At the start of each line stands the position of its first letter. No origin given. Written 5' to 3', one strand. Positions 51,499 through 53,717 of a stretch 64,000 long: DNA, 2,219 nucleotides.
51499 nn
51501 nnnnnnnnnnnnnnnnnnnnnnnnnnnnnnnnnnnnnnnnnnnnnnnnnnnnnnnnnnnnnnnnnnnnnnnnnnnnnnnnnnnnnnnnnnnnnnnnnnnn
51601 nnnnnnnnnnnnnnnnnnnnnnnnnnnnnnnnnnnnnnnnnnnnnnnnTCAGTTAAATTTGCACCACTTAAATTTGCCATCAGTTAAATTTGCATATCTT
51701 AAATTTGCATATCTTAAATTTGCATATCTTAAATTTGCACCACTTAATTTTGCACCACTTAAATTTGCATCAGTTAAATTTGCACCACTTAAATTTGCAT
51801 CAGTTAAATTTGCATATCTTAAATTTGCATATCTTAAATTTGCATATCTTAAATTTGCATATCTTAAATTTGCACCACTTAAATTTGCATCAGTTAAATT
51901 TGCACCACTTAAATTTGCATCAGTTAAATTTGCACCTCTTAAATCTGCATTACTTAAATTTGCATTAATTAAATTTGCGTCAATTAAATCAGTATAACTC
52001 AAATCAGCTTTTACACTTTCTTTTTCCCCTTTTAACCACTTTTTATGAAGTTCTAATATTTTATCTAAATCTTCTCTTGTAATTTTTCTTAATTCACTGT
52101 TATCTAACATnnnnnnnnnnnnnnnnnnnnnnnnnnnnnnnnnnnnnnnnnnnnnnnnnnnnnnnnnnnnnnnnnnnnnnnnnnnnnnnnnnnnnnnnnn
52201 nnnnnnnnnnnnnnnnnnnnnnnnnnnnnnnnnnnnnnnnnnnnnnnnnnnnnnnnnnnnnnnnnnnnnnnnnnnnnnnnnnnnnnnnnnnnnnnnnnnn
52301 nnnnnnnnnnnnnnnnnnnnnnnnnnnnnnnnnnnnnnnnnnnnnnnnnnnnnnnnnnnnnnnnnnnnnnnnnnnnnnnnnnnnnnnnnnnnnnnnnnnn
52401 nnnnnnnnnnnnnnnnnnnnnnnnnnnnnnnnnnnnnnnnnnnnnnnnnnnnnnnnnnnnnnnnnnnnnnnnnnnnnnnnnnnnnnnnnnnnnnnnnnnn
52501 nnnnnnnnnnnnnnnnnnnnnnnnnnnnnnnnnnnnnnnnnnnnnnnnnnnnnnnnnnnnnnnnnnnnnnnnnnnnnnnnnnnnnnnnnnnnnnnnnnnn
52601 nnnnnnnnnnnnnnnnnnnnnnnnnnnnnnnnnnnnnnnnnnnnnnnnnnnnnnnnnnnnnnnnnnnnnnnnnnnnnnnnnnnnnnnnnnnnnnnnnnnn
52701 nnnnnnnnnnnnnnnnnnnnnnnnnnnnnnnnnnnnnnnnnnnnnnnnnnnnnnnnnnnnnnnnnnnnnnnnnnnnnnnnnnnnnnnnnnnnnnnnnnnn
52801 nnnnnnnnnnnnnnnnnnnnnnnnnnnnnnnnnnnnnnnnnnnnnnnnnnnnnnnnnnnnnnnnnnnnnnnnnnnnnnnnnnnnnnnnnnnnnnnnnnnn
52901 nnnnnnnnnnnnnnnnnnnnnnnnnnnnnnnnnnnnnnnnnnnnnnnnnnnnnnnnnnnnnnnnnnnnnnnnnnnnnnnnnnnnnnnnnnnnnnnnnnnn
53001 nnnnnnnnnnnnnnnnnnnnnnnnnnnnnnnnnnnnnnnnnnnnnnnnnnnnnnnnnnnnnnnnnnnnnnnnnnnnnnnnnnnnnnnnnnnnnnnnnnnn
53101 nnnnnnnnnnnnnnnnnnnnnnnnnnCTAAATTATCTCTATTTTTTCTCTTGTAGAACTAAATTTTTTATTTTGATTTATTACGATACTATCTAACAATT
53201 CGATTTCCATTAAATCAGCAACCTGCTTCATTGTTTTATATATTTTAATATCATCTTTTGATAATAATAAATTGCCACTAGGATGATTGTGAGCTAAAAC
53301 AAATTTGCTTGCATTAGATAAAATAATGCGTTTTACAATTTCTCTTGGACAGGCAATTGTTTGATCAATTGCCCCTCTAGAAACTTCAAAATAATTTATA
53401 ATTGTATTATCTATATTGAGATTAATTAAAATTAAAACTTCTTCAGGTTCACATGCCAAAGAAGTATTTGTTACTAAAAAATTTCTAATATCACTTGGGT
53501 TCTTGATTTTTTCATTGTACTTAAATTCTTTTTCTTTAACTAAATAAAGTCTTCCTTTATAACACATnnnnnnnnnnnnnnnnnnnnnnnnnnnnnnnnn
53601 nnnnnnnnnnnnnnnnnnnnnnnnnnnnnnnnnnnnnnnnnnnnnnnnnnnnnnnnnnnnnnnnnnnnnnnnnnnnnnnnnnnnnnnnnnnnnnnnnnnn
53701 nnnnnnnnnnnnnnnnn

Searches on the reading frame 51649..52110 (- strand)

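Call 111: search_protein_families(library=pfam, proteins=[window:51649-52110:-], max_evalue=0.01)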
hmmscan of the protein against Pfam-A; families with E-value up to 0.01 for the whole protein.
window:51649-52110:- (153 aa): 4 families
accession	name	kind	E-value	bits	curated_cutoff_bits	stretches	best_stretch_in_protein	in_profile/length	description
PF00805.28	Pentapeptide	-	3.2e-62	206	20.2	5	90-128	1-39/40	Pentapeptide repeats (8 copies)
PF13599.13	Pentapeptide_4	-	8.5e-20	71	38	3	66-127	17-78/78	Pentapeptide repeat region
PF13576.12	Pentapeptide_3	-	1.3e-13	51.4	27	3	49-87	3-44/48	Pentapeptide repeats (9 copies)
PF25296.1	Decapeptide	-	2.5e-05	24.5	45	0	81-143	6-68/74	Decapeptide repeat region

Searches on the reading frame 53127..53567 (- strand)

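Call 111: search_protein_families(library=pfam, proteins=[window:53127-53567:-], max_evalue=0.01)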
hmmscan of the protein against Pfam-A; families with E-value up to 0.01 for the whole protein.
window:53127-53567:- (146 aa): 1 family
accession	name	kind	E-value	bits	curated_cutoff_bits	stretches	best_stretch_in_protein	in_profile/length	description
PF04002.20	RadC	-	3.9e-31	107.9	22.1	1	21-141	1-118/121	RadC-like JAB domain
